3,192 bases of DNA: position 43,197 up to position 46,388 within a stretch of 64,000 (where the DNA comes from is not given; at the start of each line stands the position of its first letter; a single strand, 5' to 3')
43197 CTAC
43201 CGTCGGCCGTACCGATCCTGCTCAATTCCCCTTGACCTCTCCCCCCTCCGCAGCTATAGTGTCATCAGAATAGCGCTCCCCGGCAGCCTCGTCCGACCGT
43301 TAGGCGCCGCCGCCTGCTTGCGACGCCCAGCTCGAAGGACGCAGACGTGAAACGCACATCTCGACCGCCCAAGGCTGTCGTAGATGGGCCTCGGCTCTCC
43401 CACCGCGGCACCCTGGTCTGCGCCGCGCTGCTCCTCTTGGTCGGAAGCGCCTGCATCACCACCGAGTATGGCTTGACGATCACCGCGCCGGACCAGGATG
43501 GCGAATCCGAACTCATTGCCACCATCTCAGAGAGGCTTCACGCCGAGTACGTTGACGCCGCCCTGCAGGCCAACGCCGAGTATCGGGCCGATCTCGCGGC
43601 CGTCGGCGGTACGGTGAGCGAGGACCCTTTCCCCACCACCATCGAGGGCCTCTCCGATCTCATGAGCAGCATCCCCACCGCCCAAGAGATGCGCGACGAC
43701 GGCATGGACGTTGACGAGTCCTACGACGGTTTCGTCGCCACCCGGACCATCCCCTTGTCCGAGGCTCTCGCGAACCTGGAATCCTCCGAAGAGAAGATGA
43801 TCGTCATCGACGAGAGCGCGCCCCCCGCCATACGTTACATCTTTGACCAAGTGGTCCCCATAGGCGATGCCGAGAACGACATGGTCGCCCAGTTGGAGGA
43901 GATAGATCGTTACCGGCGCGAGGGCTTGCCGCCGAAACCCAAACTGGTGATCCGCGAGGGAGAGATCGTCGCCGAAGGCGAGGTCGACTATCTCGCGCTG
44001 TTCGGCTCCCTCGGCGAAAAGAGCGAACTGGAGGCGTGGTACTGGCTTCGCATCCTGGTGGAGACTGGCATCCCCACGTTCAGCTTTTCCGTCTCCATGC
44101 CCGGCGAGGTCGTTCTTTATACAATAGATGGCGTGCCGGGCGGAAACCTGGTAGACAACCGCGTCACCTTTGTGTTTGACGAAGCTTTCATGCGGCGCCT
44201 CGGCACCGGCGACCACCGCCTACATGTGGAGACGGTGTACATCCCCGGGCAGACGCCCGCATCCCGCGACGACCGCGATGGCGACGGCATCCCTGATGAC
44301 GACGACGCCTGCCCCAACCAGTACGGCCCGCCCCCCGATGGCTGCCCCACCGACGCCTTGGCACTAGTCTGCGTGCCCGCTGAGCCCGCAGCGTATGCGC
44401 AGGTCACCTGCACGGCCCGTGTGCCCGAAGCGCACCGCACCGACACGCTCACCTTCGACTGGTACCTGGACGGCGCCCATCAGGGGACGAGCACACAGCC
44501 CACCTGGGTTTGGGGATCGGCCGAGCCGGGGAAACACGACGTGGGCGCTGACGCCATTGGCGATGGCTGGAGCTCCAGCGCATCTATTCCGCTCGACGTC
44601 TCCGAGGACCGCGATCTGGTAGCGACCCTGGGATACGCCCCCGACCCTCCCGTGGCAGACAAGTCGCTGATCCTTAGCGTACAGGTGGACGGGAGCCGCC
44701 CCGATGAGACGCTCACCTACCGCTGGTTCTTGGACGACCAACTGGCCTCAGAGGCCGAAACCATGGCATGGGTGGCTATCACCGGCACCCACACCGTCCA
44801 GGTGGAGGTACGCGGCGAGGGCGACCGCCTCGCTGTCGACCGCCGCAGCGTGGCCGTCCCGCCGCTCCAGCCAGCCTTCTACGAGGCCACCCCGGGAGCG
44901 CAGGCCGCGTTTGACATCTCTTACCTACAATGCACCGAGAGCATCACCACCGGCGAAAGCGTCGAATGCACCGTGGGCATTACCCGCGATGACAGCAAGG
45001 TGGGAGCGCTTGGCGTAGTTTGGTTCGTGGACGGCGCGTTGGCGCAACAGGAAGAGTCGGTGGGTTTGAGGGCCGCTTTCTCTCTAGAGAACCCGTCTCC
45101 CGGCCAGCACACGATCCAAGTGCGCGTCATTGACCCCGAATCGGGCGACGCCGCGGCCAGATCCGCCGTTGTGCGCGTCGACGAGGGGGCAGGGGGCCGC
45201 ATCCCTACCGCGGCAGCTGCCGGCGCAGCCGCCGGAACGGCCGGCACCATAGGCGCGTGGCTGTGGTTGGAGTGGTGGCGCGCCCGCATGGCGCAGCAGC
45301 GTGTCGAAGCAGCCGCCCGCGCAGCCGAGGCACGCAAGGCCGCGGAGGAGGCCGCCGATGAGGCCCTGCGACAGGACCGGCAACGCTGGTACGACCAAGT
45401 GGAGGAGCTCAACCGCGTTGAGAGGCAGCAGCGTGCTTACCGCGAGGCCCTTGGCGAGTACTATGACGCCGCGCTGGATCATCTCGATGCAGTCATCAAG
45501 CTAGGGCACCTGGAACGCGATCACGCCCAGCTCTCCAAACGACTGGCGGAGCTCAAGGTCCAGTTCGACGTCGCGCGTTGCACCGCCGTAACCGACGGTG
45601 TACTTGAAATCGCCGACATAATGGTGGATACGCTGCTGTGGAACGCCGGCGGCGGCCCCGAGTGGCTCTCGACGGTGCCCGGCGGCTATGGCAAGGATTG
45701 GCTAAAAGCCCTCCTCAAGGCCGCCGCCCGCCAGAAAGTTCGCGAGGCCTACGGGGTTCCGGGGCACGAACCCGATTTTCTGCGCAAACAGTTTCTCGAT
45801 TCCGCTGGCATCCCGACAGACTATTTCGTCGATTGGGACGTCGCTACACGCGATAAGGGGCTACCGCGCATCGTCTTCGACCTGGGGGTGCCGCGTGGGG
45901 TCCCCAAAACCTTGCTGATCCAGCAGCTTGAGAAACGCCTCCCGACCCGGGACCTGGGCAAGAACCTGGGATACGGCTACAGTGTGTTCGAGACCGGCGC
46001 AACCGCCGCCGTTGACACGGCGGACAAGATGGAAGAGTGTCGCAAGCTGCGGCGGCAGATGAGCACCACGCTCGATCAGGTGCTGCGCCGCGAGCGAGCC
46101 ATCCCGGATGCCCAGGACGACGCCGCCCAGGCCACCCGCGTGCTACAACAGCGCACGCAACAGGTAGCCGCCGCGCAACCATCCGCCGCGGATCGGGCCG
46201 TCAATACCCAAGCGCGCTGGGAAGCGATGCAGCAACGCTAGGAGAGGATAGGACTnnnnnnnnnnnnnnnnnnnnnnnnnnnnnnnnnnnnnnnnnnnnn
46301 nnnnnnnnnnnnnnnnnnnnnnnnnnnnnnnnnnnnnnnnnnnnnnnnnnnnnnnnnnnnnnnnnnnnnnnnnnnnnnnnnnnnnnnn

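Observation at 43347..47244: Novel two-gene cassette: 964-aa lipoprotein-like receptor-type membrane protein plus a multi-zinc-ribbon protein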

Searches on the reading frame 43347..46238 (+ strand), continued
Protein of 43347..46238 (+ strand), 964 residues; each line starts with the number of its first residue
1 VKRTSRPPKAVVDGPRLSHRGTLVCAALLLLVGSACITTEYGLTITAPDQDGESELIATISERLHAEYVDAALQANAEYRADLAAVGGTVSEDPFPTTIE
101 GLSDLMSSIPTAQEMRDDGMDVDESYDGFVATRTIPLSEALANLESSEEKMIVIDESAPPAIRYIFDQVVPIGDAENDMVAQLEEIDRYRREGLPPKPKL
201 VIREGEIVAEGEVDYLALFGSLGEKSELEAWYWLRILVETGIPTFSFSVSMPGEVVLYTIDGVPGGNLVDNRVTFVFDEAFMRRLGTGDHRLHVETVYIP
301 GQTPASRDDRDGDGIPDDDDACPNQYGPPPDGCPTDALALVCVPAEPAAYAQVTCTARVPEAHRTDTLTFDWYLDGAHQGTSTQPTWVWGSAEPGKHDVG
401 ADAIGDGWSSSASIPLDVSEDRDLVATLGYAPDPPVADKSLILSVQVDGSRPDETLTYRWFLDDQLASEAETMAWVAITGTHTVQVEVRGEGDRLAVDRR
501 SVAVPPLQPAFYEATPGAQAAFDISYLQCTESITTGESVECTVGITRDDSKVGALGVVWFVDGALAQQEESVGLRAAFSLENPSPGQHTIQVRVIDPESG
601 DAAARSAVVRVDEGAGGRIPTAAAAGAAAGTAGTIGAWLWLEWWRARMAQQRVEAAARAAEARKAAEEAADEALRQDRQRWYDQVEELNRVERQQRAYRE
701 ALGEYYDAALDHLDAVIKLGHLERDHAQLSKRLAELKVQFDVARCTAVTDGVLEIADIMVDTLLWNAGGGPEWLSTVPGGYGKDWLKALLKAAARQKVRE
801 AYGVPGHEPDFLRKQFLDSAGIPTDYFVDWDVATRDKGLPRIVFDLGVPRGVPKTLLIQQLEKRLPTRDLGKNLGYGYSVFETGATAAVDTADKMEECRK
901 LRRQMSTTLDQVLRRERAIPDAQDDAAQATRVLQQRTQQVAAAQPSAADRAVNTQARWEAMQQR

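Call 97: fold_search(model_id=the predicted structure, library=pdb)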
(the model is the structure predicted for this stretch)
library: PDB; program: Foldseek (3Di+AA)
matches with E <= 10: 1561; with E <= 0.001: 20
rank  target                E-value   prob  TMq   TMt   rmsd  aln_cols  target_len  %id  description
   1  3pe9_A                1.3e-04  1.00  0.08  0.58   4.5        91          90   18  Structures of Clostridium thermocellum CbhA fibronectin(III)-like modules (released 2011-11-23)
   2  5aa7_A                2.6e-04  1.00  0.08  0.44   3.3        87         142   22  Structural and functional characterization of a chitin-active 15.5 kDa lytic polysaccharide monooxygenase domain from  (released 2015-12-09)
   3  9rcs_A                2.9e-04  1.00  0.08  0.24   8.7       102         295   12  Cardioderma bat coronavirus KY43 receptor binding domain in complex with human CEACAM6 (released 2026-04-08)
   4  8xgl_A                3.1e-04  1.00  0.09  0.55   3.7       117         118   14  Structure of the Magnaporthe oryzae effector NIS1 (released 2024-09-18)
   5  4kkp_B                3.7e-04  1.00  0.08  0.29   4.4       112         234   20  Crystal structure of Vibrio cholerae RbmA (crystal form 2) (released 2013-05-22)
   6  8xgl_B                4.1e-04  1.00  0.09  0.53   3.9       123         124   14  Structure of the Magnaporthe oryzae effector NIS1 (released 2024-09-18)
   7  9kvu                  5.2e-04  1.00  0.09  0.75   3.4       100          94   18  Structure of B1 domain in the bifunctional enzyme CelAly (released 2026-03-18)
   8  7y5j                  5.2e-04  1.00  0.08  0.71   3.0        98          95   13  Crystal structure of sDscam Ig1 domain, isoform alpha1v7 (released 2023-05-24)
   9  3pdd                  5.2e-04  1.00  0.08  0.35   7.4       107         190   16  Structures of Clostridium thermocellum CbhA fibronectin(III)-like modules (released 2011-11-23)
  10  8ovu_A                5.5e-04  1.00  0.09  0.72   3.5       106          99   10  Human titin immunoglobulin-like 21 domain (released 2023-11-29)
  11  2w1n                  6.1e-04  1.00  0.08  0.29   6.0       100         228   14  cohesin and fibronectin type-III double module construct from the Clostridium perfringens glycoside hydrolase GH84C (released 2009-02-03)
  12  4a2m_D                6.9e-04  1.00  0.08  0.10   4.9       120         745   12  Structure of the periplasmic domain of the heparin and heparan sulphate sensing hybrid two component system BT4663 in  (released 2012-05-02)
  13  8iub_A                7.3e-04  1.00  0.08  0.13   4.5        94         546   14  Crystal structure of GH66 endodextranase from Flavobacterium johnsoniae in complex with isomaltotriose (released 2023-06-14)
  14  4kkq_A                7.3e-04  1.00  0.08  0.30   4.6       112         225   20  Crystal structure of Vibrio cholerae RbmA (crystal form 1) (released 2013-05-22)
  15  2cqv_MODEL_1_A        7.3e-04  1.00  0.08  0.48   9.0       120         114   16  Solution structure of the eighth Ig-like domain of human myosin light chain kinase (released 2005-11-20)
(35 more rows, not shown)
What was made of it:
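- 44358..45182 (+): Three Ig/PKD-like repeats (aa 338-420, 421-505, 520-612). Foldseek gives Fn3, Ig and PKD hits for modelled repeat 3 (call 97).
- On PKD / Ig-like domain proteins: Foldseek finds Fn3, Ig and PKD chains at E down to 1e-4 for the moderately modelled repeat 3 (call 97).
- Checked: Foldseek on the one moderately modelled repeat (block-mean pLDDT about 54-70) returns Fn3, Ig and PKD domains (call 97).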

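Call 99: find_encoding_contigs(protein=P0109, flank=5000, max_places=3)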
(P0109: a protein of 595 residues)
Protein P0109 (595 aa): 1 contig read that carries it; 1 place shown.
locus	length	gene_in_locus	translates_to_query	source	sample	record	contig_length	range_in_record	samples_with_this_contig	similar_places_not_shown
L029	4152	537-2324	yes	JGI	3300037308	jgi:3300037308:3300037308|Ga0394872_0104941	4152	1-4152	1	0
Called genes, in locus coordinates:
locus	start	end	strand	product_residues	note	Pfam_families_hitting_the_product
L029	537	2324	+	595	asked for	-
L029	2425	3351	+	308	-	PF13248:Zn_ribbon_3 (faint), PF12773:DZR, PF13240:Zn_Ribbon_1, PF24463:DUF7577 (weak)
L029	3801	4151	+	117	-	?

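Call 100: find_encoding_contigs(protein=P0023, flank=5000, max_places=3)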
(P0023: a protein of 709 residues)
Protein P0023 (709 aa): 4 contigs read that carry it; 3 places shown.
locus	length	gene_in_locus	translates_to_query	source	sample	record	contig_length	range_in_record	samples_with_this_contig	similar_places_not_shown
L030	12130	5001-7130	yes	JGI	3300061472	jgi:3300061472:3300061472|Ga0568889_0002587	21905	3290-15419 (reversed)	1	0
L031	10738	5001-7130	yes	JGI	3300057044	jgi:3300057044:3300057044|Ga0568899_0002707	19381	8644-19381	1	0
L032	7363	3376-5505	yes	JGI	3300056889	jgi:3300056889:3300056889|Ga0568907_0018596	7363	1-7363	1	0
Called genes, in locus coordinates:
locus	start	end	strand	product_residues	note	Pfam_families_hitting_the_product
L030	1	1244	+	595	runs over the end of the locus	PF12229:PG_binding_4, PF04294:VanW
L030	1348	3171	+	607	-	PF13240:Zn_Ribbon_1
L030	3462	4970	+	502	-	-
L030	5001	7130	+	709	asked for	-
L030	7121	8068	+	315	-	PF17032:Zn_ribbon_15 (faint), PF24463:DUF7577 (faint), PF12773:DZR, PF13240:Zn_Ribbon_1, PF13248:Zn_ribbon_3 (weak)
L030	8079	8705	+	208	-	-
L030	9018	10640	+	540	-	PF23381:Beta-prop_IFT122_1st, PF26550:Tricorn_2nd, PF26549:Tricorn_N, PF07676:PD40, PF26549:Tricorn_N, PF26550:Tricorn_2nd, PF07676:PD40, PF26549:Tricorn_N, +16 more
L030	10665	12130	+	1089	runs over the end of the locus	-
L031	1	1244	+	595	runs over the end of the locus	PF12229:PG_binding_4, PF04294:VanW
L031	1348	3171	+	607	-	PF13240:Zn_Ribbon_1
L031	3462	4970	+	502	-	-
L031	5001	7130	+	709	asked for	-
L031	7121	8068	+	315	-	PF17032:Zn_ribbon_15 (faint), PF24463:DUF7577 (faint), PF12773:DZR, PF13240:Zn_Ribbon_1, PF13248:Zn_ribbon_3 (weak)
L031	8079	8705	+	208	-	-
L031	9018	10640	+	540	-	PF23381:Beta-prop_IFT122_1st, PF26550:Tricorn_2nd, PF26549:Tricorn_N, PF07676:PD40, PF26549:Tricorn_N, PF26550:Tricorn_2nd, PF07676:PD40, PF26549:Tricorn_N, +16 more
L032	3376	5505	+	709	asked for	-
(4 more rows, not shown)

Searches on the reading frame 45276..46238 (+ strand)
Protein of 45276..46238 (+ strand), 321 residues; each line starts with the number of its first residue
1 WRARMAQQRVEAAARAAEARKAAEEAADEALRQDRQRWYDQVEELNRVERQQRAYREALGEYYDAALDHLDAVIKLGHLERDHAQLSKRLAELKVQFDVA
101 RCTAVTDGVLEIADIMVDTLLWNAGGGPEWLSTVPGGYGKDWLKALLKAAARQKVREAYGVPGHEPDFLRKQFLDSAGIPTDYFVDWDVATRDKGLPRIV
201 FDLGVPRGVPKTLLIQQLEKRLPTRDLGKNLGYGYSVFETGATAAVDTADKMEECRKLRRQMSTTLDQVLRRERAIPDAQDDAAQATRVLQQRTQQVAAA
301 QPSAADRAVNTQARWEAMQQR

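Call 62: search_solved_structures(query=A5, max_evalue=10)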
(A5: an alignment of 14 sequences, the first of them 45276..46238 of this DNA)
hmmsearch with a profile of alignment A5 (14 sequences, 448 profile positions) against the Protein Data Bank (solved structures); distinct sequences matched with E-value up to 10: 31.
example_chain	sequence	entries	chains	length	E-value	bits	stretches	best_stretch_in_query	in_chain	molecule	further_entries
4fe8_A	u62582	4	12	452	0.0042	19.6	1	95-191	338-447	Maltose-binding periplasmic protein,Huntingtin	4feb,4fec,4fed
3io4_A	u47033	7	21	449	0.029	16.9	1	94-194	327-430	Maltose-binding periplasmic protein,Huntingtin fusion protein | Maltose-binding periplasmic protein, HUNTINGTIN FUSION PROTEIN | Maltose-binding protein, huntin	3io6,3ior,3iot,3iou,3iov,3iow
6f1t_X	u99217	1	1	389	0.068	15.7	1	144-237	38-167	BICD family-like cargo adapter 1,BICD family-like cargo adapter 1,BICD family-like cargo a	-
6f1t_x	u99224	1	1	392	0.069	15.6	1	144-237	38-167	BICD family-like cargo adapter 1,BICD family-like cargo adapter 1,BICD family-like cargo a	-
7d2e_A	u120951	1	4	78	0.18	14.3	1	376-433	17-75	Liprin-alpha-2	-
9b0x_J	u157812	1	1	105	0.31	13.5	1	191-234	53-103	ATP synthase inhibitory factor 1, IF1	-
9bxu_J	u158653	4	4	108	0.36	13.3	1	191-235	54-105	ATPase inhibitor, mitochondrial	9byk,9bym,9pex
8gu7_A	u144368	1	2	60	0.44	13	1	385-433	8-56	Beclin 1-associated autophagy-related key regulator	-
6j5i_J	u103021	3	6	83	0.52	12.8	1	191-235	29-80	ATPase inhibitor, mitochondrial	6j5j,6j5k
3qwe_A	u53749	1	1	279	0.56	12.6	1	124-220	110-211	GEM-interacting protein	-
7zr2_A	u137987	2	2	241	0.64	12.5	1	364-427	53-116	Spike protein S2',Chimeric protein mimic of SARS-CoV-2 Spike HR1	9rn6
8snb_1E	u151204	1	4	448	0.65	12.4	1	167-224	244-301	Coiled-coil domain-containing protein 105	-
6njp_G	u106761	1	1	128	0.78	12.2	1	386-419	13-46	EscO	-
6chs_H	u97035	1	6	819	0.82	12.1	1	285-343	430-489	Putative cell division control protein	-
6fia_A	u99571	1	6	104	0.92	11.9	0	380-432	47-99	LINE-1 retrotransposable element ORF1 protein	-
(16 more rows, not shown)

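Call 67: find_related_loci(query=A6, collection=metagenome_contigs, flank=7000)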
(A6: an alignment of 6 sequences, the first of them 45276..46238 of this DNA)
Query A6 (321 aa) in metagenome_contigs; peptide patterns used: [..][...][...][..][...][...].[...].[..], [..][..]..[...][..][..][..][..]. (x = any residue, [..] = any of these).
169 stretches matched a pattern; 12 encode a relative of the query (tblastn E <= 1e-3); 12 distinct loci.
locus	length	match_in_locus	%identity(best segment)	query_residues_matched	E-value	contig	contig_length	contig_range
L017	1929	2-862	91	35-321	0e+0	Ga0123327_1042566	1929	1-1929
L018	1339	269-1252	65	1-321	3e-123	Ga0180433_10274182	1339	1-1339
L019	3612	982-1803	39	1-285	9e-46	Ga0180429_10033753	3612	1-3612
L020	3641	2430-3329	36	15-321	3e-41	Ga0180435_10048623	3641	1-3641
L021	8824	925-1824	36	15-321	3e-41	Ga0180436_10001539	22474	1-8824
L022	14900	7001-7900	34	15-321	1e-36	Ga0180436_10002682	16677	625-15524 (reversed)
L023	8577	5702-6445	36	28-279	7e-35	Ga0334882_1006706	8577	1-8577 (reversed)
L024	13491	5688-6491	34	4-279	2e-31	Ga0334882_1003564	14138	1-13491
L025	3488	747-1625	34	8-302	5e-29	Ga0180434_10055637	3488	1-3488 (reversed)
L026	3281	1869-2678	34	31-302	4e-27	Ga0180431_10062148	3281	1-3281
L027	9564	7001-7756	38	24-279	4e-34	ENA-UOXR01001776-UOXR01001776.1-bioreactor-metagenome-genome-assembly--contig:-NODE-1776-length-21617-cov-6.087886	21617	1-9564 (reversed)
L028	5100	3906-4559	25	54-282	2e-5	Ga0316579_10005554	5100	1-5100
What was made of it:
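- Tried and rejected: I repeated it with 6 sequences (call 67).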

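Call 102: search_dna_similar(query=window:45276-46238:+, collection=plasmids, mode=protein, max_evalue=0.001, max_rows=5)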
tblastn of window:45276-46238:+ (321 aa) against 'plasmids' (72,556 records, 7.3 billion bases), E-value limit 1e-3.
No match.

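Call 103: search_dna_similar(query=window:45276-46238:+, collection=phages, mode=protein, max_evalue=0.001, max_rows=5)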
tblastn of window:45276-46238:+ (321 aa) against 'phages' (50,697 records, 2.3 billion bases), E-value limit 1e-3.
No match.
